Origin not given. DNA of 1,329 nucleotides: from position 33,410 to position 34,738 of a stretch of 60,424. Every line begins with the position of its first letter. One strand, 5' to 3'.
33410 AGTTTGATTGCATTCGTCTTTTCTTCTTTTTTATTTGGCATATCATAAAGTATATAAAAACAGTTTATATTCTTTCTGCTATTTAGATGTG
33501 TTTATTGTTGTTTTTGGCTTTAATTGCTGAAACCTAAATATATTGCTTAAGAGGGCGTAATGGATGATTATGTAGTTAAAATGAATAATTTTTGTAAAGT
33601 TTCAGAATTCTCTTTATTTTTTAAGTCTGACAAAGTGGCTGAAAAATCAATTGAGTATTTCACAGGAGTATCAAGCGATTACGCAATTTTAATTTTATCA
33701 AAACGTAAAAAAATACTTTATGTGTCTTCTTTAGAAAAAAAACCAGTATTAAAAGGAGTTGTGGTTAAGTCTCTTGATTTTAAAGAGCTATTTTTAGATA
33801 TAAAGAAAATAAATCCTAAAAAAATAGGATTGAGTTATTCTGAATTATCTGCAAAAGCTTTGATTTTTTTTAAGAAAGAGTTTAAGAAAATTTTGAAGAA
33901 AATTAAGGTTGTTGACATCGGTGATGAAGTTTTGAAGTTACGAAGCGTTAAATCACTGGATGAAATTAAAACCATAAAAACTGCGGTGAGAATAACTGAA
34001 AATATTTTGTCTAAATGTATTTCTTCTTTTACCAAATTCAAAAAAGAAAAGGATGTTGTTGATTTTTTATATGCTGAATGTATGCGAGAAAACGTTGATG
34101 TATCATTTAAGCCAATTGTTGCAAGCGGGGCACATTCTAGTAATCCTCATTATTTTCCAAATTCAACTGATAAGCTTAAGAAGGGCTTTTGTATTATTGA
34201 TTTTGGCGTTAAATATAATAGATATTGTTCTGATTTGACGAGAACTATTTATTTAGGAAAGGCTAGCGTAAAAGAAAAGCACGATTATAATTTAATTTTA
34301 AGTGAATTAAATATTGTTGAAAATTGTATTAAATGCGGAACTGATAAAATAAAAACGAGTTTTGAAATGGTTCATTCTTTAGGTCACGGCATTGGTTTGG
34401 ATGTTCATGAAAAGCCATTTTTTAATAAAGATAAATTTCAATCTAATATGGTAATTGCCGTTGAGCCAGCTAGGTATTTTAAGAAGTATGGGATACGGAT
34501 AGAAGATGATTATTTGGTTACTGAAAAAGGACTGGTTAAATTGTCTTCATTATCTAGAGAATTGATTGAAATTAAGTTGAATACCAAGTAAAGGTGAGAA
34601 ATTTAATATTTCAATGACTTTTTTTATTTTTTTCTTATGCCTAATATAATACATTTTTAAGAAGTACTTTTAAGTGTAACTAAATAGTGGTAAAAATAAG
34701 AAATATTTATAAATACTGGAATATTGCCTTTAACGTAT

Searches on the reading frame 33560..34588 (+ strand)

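Call 78: search_protein_families(library=pfam, proteins=[window:33560-34588:+], max_evalue=0.0001)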
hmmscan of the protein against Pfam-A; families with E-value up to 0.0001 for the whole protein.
window:33560-34588:+ (343 aa): 1 family
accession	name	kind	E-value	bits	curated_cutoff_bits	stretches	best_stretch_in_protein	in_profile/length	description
PF00557.29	Peptidase_M24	-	4.5e-39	134.8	23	1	138-322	2-208/208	Metallopeptidase family M24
